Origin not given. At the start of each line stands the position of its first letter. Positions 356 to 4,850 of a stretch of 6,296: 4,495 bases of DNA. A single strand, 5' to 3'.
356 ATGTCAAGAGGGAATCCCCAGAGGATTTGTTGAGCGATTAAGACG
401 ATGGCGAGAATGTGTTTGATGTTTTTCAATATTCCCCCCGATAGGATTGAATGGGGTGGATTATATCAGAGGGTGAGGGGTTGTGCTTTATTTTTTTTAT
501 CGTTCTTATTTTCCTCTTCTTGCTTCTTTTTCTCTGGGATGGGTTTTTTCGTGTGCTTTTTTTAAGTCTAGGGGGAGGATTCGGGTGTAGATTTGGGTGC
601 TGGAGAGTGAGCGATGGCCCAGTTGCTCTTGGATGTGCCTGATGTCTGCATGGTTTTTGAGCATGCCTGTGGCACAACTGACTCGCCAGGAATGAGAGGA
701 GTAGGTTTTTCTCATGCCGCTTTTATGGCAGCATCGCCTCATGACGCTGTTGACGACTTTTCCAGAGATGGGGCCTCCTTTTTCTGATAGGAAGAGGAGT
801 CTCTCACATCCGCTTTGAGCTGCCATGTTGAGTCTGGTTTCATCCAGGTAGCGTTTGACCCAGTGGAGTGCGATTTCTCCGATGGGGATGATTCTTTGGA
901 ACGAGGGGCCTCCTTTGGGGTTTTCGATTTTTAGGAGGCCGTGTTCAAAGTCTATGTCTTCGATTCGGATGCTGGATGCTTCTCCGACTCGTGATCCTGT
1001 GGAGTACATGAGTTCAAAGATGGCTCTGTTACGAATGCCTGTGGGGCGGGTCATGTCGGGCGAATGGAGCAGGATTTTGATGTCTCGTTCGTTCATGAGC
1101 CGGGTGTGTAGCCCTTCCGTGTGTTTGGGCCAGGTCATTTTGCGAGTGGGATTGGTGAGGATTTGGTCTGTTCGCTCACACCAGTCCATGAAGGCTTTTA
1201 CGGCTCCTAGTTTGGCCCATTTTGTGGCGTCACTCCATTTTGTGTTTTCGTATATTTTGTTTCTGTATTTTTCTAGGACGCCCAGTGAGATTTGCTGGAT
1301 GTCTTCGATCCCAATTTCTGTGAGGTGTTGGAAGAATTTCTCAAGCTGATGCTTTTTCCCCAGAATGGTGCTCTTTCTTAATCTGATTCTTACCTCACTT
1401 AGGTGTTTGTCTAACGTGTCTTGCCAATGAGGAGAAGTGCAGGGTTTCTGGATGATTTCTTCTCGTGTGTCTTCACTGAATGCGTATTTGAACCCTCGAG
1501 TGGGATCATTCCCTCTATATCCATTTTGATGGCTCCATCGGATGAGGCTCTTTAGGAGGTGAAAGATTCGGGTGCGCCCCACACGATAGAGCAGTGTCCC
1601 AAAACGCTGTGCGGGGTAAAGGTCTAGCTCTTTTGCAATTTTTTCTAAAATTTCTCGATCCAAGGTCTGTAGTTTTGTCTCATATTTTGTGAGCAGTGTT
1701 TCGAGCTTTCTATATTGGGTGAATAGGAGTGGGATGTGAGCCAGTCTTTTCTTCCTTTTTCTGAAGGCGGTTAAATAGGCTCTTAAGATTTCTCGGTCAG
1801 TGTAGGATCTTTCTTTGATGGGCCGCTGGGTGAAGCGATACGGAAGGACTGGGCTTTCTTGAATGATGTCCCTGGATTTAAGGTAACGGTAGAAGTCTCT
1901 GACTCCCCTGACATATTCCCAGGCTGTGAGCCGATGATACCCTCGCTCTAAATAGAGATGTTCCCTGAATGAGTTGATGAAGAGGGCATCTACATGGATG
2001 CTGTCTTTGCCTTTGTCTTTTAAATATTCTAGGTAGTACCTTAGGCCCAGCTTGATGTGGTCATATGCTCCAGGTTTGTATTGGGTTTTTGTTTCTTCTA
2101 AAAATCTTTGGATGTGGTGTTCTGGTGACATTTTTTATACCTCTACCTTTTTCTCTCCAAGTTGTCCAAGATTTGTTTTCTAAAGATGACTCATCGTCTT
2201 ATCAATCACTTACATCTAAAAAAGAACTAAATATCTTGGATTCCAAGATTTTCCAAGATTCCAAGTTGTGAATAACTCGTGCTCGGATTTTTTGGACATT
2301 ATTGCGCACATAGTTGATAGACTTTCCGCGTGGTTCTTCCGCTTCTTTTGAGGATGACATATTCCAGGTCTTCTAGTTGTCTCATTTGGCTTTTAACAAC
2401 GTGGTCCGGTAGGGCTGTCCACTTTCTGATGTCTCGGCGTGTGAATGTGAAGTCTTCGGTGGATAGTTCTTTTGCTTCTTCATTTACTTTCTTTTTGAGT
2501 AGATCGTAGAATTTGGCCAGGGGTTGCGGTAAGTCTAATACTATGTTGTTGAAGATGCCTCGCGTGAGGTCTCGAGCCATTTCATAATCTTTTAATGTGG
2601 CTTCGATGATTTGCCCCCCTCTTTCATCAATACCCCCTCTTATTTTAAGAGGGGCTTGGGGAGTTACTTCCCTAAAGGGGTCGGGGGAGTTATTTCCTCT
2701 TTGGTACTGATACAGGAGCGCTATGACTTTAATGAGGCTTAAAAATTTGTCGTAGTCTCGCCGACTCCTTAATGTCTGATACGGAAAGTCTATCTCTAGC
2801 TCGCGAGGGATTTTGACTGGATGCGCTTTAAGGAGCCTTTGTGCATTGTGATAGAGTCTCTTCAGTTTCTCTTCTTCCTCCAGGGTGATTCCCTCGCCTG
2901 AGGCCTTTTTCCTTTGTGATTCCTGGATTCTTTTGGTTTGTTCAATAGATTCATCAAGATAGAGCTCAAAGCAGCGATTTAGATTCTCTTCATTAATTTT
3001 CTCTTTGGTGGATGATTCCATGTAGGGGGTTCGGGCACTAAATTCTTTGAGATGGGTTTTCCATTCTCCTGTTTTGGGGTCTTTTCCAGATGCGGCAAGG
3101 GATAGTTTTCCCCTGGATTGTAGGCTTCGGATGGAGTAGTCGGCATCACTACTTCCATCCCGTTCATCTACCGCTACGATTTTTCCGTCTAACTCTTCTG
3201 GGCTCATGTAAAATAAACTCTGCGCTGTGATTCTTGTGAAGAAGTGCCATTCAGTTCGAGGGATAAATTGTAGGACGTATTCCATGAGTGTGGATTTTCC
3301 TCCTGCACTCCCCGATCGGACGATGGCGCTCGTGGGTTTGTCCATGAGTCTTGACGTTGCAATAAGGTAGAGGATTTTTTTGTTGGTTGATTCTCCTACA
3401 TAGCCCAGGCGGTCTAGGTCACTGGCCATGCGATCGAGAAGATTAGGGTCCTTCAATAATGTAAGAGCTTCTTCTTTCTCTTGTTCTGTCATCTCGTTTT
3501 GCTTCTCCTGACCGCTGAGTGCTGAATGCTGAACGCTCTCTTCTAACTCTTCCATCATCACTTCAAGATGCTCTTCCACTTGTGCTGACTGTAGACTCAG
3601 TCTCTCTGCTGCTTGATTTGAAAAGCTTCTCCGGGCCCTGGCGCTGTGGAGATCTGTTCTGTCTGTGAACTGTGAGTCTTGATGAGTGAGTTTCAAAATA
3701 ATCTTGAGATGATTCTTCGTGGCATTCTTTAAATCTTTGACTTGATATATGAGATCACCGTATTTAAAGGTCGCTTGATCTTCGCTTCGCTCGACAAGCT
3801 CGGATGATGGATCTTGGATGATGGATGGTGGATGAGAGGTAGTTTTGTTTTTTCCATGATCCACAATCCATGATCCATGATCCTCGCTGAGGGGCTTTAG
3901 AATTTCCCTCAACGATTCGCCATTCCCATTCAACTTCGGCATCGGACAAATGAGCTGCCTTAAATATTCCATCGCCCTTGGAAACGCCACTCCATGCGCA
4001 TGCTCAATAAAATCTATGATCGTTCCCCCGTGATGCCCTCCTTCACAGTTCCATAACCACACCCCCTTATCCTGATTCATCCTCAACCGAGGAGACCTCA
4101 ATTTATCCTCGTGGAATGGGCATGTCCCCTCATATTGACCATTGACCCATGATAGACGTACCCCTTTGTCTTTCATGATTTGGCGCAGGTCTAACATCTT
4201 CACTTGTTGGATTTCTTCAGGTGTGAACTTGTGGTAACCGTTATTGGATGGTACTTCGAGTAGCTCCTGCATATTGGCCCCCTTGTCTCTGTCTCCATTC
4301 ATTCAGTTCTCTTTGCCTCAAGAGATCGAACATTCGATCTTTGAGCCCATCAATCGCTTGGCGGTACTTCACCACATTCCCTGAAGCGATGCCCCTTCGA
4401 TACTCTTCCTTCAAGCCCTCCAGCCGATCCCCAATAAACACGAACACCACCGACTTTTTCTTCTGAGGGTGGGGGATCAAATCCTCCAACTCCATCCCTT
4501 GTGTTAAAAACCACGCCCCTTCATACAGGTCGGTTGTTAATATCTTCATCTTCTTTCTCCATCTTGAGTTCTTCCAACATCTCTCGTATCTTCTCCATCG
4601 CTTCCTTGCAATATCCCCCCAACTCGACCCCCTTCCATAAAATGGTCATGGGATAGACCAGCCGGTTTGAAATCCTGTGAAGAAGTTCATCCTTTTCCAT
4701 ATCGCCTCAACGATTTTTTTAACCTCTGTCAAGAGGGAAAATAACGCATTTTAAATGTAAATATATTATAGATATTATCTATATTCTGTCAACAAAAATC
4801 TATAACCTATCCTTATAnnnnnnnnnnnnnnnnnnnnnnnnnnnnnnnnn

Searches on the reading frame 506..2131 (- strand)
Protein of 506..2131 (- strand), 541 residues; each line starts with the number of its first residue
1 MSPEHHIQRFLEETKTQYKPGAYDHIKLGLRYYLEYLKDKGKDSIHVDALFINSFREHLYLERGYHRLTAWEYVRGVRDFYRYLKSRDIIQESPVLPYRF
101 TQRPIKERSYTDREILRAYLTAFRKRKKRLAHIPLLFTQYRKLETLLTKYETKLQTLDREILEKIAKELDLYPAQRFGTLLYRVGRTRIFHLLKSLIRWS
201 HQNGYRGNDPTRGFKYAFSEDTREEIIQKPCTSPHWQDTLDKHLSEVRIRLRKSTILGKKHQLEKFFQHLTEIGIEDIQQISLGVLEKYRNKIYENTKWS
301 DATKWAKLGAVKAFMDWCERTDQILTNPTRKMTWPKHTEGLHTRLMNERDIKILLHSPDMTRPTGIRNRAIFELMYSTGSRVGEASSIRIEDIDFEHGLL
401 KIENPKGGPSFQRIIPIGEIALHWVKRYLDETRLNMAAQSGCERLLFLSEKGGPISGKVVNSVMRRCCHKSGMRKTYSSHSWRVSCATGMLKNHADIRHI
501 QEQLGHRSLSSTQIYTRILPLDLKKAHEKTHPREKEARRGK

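Call 3: search_protein_families(library=pfam, proteins=[window:506-2131:-], max_evalue=1)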
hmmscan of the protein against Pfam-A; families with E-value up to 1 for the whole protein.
window:506-2131:- (541 aa): 5 families
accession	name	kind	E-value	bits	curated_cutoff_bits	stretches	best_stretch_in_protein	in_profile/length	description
PF00589.27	Phage_integrase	-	2.1e-38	132.2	27.1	1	346-518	3-168/172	Phage integrase family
PF02899.23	Phage_int_SAM_1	-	4.7e-08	33.6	22.3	2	250-320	13-81/83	Phage integrase, N-terminal SAM-like domain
PF13102.12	Phage_int_SAM_5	-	3.8e-05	24.4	22.3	1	7-95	6-93/98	Phage integrase SAM-like domain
PF00046.35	Homeodomain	-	0.12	12.6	22.9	0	142-174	11-42/57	Homeodomain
PF14659.12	Phage_int_SAM_3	-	0.57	10.9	22.6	0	238-282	4-49/58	Phage integrase, N-terminal SAM-like domain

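Call 4: search_protein_families(library=ncbifam, proteins=[window:506-2131:-], max_evalue=1)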
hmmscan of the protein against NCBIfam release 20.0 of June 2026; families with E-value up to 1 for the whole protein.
window:506-2131:- (541 aa): 11 families
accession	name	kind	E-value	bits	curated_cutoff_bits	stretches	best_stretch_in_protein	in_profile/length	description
NF002331.0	PRK01287.1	subfamily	5e-66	223.1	371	1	251-538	42-332/365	site-specific tyrosine recombinase XerC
TIGR02225.1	recomb_XerD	equivalog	1.6e-63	214.8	329.6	2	249-534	11-290/290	site-specific tyrosine recombinase XerD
TIGR02224.1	recomb_XerC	equivalog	1.5e-61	208.3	335.15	1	251-535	13-294/295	tyrosine recombinase XerC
NF001399.0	PRK00283.1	subfamily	5.9e-58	196.5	279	2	251-534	22-299/300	tyrosine recombinase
NF040815.2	recomb_XerA_Arch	equivalog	3.6e-42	144.8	220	1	253-526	14-262/263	site-specific tyrosine recombinase/integron integrase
TIGR02249.1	integrase_gron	subfamily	2.5e-21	76.4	265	2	456-519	238-301/315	integron integrase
NF003462.0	PRK05084.1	equivalog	1.8e-20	73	267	1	366-530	195-356/360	tyrosine recombinase XerS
NF007370.0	PRK09870.1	subfamily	6.6e-15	55.3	221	1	344-517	11-178/200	tyrosine-type DNA invertase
NF011946.0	PRK15417.1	equivalog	6e-14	51.9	435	2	462-520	259-317/337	integron integrase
NF007371.0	PRK09871.1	subfamily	5e-12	45.8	222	1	346-517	7-173/198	tyrosine-type DNA invertase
TIGR03683.1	A-tRNA_syn_arch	equivalog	0.087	11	744.7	1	77-131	23-78/902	alanine--tRNA ligase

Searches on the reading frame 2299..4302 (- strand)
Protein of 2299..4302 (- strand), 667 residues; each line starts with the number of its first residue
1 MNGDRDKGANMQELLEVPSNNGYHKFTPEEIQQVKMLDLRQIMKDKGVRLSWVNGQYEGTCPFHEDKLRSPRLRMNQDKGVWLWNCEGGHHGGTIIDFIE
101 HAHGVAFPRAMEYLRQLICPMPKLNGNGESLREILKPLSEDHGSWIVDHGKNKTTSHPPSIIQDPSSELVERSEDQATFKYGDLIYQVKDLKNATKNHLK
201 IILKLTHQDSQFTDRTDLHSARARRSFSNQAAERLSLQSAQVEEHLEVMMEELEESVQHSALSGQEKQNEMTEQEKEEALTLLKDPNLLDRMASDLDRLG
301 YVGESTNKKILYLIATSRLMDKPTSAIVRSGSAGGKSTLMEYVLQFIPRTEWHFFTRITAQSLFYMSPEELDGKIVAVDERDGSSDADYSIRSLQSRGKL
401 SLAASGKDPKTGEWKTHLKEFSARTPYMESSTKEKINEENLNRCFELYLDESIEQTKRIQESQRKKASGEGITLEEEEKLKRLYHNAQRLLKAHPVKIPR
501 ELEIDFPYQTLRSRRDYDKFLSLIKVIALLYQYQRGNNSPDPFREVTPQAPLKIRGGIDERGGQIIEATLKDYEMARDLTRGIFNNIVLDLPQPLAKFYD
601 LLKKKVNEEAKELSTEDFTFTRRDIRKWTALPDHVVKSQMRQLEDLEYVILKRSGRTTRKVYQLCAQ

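Call 3: search_protein_families(library=pfam, proteins=[window:2299-4302:-], max_evalue=1)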
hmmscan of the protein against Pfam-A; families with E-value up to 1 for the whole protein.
window:2299-4302:- (667 aa): 2 families
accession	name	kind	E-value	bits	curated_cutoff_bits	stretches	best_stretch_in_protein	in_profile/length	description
PF01807.25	Zn_ribbon_DnaG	-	2.3e-09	37.4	24.9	1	30-115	5-86/98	CHC2 zinc finger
PF18607.7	HTH_54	-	0.22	12.1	32.3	1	600-664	6-71/92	ParA helix turn helix domain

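Call 4: search_protein_families(library=ncbifam, proteins=[window:2299-4302:-], max_evalue=1)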
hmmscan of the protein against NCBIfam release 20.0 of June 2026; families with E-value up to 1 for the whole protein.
window:2299-4302:- (667 aa): 1 family
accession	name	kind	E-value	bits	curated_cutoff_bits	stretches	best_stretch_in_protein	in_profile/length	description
TIGR01391.1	dnaG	equivalog_domain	4.7e-09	35.6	283.6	1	31-116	7-88/414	DNA primase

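Call 5: search_protein_families(library=padloc, proteins=[window:2299-4302:-], max_evalue=1)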
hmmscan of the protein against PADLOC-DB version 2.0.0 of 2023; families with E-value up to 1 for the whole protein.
window:2299-4302:- (667 aa): 1 family
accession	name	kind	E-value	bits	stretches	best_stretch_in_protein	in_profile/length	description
PDLC03800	RTasDnaG-like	-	5.2e-07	26.8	1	32-265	48-223/550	DRT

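Call 6: search_protein_families(library=phrogs, proteins=[window:2299-4302:-], max_evalue=1)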
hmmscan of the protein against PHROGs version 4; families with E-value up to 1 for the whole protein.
window:2299-4302:- (667 aa): 11 families
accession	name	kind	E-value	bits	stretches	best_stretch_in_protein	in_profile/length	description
phrog_6444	-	DNA, RNA and nucleotide metabolism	1.3e-09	38.5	1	32-116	11-91/577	DNA primase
phrog_47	-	DNA, RNA and nucleotide metabolism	2.6e-07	30.6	1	36-114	23-104/947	DNA primase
phrog_510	-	DNA, RNA and nucleotide metabolism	3.7e-05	23.6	1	53-118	40-101/667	DNA primase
phrog_24043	-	unknown function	0.00053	20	1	331-493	283-446/471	-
phrog_360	-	DNA, RNA and nucleotide metabolism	0.00098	20.2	1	58-113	31-82/133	DNA primase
phrog_11992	-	unknown function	0.0014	19.9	1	37-116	11-81/177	-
phrog_18097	-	DNA, RNA and nucleotide metabolism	0.0017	19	1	36-107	13-79/199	DNA primase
phrog_26824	-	unknown function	0.0096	15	1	53-114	22-83/868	-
phrog_2304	-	DNA, RNA and nucleotide metabolism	0.038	15.2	1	44-94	20-66/133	DNA primase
phrog_4916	-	unknown function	0.052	14.3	1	13-41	31-62/71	-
phrog_5629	-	DNA, RNA and nucleotide metabolism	0.15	11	1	36-117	10-91/930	DNA primase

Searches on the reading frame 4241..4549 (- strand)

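Call 3: search_protein_families(library=pfam, proteins=[window:4241-4549:-], max_evalue=1)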
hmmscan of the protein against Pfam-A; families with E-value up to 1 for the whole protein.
window:4241-4549:- (102 aa): 0 families

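Call 4: search_protein_families(library=ncbifam, proteins=[window:4241-4549:-], max_evalue=1)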
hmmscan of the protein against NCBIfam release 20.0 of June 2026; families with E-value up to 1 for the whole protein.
window:4241-4549:- (102 aa): 0 families

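Call 5: search_protein_families(library=padloc, proteins=[window:4241-4549:-], max_evalue=1)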
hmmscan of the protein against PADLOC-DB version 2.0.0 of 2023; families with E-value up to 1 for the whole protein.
window:4241-4549:- (102 aa): 0 families

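Call 6: search_protein_families(library=phrogs, proteins=[window:4241-4549:-], max_evalue=1)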
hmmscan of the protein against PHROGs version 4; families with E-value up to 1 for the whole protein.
window:4241-4549:- (102 aa): 2 families
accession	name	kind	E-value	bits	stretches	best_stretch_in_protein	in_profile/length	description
phrog_7371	-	unknown function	0.34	11.5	1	20-74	120-173/204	-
phrog_35020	-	unknown function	0.36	12.2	1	37-69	12-41/76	-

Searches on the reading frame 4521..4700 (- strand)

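Call 3: search_protein_families(library=pfam, proteins=[window:4521-4700:-], max_evalue=1)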
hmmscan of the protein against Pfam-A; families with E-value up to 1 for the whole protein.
window:4521-4700:- (59 aa): 0 families

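Call 4: search_protein_families(library=ncbifam, proteins=[window:4521-4700:-], max_evalue=1)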
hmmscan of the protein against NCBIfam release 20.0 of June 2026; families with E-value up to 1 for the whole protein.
window:4521-4700:- (59 aa): 0 families

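Call 5: search_protein_families(library=padloc, proteins=[window:4521-4700:-], max_evalue=1)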
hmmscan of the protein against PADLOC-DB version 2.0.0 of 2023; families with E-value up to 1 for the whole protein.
window:4521-4700:- (59 aa): 0 families

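Call 6: search_protein_families(library=phrogs, proteins=[window:4521-4700:-], max_evalue=1)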
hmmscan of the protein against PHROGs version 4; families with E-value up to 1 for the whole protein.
window:4521-4700:- (59 aa): 1 family
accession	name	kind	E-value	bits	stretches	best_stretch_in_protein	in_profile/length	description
phrog_20064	-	unknown function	0.041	14.6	1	26-46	25-45/47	-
